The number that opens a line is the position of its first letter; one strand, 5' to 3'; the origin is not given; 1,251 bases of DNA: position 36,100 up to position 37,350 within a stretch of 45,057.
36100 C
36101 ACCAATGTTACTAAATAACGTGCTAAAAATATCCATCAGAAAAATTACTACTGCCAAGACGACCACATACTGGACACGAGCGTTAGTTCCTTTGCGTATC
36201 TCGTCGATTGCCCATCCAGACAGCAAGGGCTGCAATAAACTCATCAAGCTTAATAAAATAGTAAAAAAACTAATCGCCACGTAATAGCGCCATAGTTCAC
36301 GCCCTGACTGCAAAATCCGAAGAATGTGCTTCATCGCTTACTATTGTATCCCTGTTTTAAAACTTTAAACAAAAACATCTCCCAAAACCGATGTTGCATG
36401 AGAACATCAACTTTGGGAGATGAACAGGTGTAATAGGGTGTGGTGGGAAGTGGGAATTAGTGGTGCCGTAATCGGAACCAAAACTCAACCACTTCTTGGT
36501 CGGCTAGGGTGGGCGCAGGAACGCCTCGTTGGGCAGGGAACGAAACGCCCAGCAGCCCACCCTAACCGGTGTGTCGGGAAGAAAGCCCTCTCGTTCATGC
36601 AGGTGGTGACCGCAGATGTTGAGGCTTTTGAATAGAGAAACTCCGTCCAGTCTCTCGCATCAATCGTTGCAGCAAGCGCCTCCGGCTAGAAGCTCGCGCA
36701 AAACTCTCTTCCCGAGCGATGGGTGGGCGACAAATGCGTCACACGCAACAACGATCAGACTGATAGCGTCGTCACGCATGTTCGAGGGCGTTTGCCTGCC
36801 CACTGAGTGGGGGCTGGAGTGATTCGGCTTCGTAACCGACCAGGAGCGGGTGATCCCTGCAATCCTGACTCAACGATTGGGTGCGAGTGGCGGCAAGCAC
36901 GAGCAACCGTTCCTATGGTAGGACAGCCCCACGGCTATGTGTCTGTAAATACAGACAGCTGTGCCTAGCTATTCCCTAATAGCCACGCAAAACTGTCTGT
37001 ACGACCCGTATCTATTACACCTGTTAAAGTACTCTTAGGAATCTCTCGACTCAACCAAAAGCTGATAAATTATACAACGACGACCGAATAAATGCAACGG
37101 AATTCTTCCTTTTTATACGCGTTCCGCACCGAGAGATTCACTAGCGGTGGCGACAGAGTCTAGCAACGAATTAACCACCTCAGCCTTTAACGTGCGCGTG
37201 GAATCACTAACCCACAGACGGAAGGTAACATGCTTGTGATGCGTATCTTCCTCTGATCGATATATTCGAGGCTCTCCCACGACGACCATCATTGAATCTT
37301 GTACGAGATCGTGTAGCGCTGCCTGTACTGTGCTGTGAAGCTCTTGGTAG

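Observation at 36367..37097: Self-contained ~0.7-kb transcription unit encoding a highly structured RNA of no class I can recognise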

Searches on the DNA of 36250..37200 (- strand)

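Call 4: search_rna_families(source=window, start=36250, end=37200, threshold=evalue, max_evalue=10, show_alignments=3)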
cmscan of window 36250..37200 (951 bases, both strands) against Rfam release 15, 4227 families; matches with E-value up to 10: 3.
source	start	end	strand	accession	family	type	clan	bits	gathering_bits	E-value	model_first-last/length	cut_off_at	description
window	36947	37004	-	RF00245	mir-19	Gene; miRNA;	CL00110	20.3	50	0.53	1-79/79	no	mir-19 microRNA precursor family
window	36490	36573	-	RF00959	mir-612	Gene; miRNA;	-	19.5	100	1.1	1-86/86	no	mir-612 microRNA precursor family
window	36379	36419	-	RF03912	mir-4659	Gene; miRNA;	-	15.3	92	9.6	1-73/73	no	mir-4659 microRNA precursor family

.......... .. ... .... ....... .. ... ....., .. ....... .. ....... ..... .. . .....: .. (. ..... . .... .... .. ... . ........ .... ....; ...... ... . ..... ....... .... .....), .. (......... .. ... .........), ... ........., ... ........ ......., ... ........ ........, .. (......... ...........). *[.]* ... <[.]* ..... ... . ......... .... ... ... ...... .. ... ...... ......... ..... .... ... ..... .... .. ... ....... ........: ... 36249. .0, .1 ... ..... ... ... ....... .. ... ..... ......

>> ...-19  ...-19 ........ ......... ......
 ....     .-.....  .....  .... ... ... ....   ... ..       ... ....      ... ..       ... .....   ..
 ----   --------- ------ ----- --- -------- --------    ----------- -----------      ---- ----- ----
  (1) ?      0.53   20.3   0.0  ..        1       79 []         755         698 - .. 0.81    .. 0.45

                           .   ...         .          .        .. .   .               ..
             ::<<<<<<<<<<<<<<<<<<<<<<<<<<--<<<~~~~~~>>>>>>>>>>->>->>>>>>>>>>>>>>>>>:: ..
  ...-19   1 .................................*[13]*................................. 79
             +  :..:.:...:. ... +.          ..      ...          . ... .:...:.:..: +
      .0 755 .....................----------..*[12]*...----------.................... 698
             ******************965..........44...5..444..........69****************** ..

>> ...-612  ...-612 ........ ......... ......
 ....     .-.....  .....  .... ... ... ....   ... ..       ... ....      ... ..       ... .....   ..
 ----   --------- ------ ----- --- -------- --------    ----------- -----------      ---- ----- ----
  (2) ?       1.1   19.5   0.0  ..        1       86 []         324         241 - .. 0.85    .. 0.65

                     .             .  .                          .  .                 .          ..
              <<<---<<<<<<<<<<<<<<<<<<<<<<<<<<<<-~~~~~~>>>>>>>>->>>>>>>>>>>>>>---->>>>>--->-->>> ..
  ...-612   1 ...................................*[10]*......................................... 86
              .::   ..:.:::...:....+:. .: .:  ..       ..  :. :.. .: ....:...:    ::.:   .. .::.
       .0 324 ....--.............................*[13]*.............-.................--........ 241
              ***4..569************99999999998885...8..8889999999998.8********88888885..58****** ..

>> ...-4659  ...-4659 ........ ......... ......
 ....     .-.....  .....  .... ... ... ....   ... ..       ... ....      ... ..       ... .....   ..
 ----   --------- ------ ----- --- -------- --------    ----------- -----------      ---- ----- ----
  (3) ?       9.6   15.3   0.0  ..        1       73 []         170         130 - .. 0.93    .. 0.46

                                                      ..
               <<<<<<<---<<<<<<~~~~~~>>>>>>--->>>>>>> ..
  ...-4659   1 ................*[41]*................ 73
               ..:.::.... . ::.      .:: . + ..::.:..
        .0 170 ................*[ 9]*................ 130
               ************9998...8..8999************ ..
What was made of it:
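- On OLE / ROOL / GOLLD (Rfam 15 covariance models): No hit at E <= 10 in 36250-37200 on either strand (call 4).
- No Rfam hit in the window region at E <= 10 except microRNA noise on single hairpins (call 4).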

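Call 11: search_dna_similar(query=window:36367-37100:-, collection=phages, mode=distant)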
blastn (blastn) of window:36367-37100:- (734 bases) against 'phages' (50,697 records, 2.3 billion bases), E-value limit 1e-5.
No match.
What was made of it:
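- Tried and rejected: The 734-nt unit gave nothing against phage records (call 11).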

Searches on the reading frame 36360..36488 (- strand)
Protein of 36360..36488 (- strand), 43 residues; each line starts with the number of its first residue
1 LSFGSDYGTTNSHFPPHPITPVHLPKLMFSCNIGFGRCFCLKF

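Call 67: search_protein_families(library=pfam, proteins=[window:36360-36488:-], max_evalue=1)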
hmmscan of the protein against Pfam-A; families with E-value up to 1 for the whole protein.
seq(43 aa): 0 families

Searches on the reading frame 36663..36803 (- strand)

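Call 67: search_protein_families(library=pfam, proteins=[window:36663-36803:-], max_evalue=1)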
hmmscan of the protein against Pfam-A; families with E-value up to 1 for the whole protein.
seq(47 aa): 2 families
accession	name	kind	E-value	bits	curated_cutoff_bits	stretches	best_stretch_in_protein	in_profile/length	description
PF08497.15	Radical_SAM_N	-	0.012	15.4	25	1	10-39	13-42/301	Radical SAM N-terminal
PF08392.18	FAE1_CUT1_RppA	-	0.099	12.4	27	1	8-36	99-127/290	FAE1/Type III polyketide synthase-like protein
